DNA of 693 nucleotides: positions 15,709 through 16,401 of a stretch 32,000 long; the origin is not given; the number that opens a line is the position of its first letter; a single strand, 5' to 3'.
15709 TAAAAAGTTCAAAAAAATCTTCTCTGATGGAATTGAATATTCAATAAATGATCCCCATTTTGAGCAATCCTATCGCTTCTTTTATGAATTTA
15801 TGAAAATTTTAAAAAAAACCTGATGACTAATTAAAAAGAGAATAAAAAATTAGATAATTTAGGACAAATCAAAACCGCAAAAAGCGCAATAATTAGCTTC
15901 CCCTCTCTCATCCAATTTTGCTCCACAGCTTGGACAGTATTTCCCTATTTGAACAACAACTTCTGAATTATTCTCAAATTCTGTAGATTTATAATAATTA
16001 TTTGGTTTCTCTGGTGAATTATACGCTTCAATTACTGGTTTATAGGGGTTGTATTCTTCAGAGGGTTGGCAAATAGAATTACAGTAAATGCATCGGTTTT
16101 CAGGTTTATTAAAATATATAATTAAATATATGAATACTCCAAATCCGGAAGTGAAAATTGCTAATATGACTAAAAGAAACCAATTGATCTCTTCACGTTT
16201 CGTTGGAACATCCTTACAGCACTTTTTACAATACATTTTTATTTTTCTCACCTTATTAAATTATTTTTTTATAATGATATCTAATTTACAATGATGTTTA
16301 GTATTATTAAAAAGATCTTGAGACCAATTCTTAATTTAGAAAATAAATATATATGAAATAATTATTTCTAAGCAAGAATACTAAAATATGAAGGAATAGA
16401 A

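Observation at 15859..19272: Array of four LITAF-like monotopic membrane Zn proteins with a second C-terminal Zn ribbon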

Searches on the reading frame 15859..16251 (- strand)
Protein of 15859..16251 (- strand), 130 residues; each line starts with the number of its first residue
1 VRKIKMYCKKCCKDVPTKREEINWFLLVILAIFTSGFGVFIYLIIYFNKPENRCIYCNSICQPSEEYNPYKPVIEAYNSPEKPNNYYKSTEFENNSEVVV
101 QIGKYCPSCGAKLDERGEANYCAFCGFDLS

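Call 3: search_protein_families(library=pfam, proteins=[window:15859-16251:-], max_evalue=10)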
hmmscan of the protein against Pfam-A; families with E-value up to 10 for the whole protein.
window:15859-16251:- (130 aa): 13 families
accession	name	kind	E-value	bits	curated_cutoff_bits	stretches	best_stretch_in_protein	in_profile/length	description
PF12773.13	DZR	-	2.9e-05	24.6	27.3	2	104-126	13-31/45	Double zinc ribbon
PF13240.11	Zn_Ribbon_1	-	0.0025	18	25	1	105-129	1-23/23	zinc-ribbon domain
PF17032.10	Zn_ribbon_15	-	0.0041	18.3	28.9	1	40-126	25-73/73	zinc-ribbon family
PF13248.11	Zn_ribbon_3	-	0.023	14.6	27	1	104-127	3-24/26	zinc-ribbon domain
PF10601.15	zf-LITAF-like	-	0.029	15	23.8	1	4-59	4-64/70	LITAF-like zinc ribbon domain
PF18912.6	DZR_2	-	0.12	12.6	27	1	102-126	20-43/56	Double zinc ribbon domain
PF07191.17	Zn_ribbon_6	-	0.21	12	25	1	105-128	2-25/67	Double zinc ribbon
PF14803.11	Zn_ribbon_Nudix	-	0.3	11.5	25.6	1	104-116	1-13/34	Nudix N-terminal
PF22400.1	DUF6980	-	1.2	9.8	27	1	99-115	49-64/99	Domain of unknown function (DUF6980)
PF08882.16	Acetone_carb_G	-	1.5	9.6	21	1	54-114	29-87/113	Acetone carboxylase gamma subunit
PF01155.25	HypA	-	4.2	7.9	28.9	1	101-126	68-93/112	Hydrogenase/urease nickel incorporation, metallochaperone, hypA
PF09297.16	Zn_ribbon_NUD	-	5.1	7.3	24.8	1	103-111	21-29/32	NADH pyrophosphatase zinc ribbon domain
PF24460.1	DUF7575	-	6.2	6.7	28.5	1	106-127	6-25/28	Domain of unknown function (DUF7575)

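Call 4: search_protein_families(library=ncbifam, proteins=[window:15859-16251:-], max_evalue=10)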
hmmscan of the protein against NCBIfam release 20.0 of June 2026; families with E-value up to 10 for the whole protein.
window:15859-16251:- (130 aa): 5 families
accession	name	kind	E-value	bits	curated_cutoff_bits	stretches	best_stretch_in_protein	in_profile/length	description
NF047723.1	TransFacS4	equivalog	0.035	14.6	120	1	104-128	2-26/90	transcription factor S4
NF009030.0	PRK12366.1-1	equivalog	0.035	12.5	1147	1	103-126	678-701/796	replication factor A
NF006417.0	PRK08665.1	equivalog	0.075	11.2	961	1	84-127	712-755/759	vitamin B12-dependent ribonucleotide reductase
NF045510.1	4Cys_prefix_kin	domain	0.11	12.8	24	1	102-113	15-26/26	4-Cys prefix domain-containing protein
NF041910.1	HVO_0416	equivalog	0.11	12.4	80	1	104-127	35-56/58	HVO_0416 family zinc finger protein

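Call 77: search_protein_families(library=phrogs, proteins=[window:15859-16251:-], max_evalue=0.01)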
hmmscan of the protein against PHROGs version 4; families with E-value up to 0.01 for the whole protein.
window:15859-16251:- (130 aa): 2 families
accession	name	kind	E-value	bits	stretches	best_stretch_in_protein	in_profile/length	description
phrog_1494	-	unknown function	0.00076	19.7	1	51-119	149-215/226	-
phrog_10714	-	unknown function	0.00078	20.6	1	46-127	19-97/109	-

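Call 78: search_protein_families(library=padloc, proteins=[window:15859-16251:-], max_evalue=0.01)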
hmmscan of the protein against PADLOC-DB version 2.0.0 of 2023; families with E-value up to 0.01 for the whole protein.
window:15859-16251:- (130 aa): 0 families
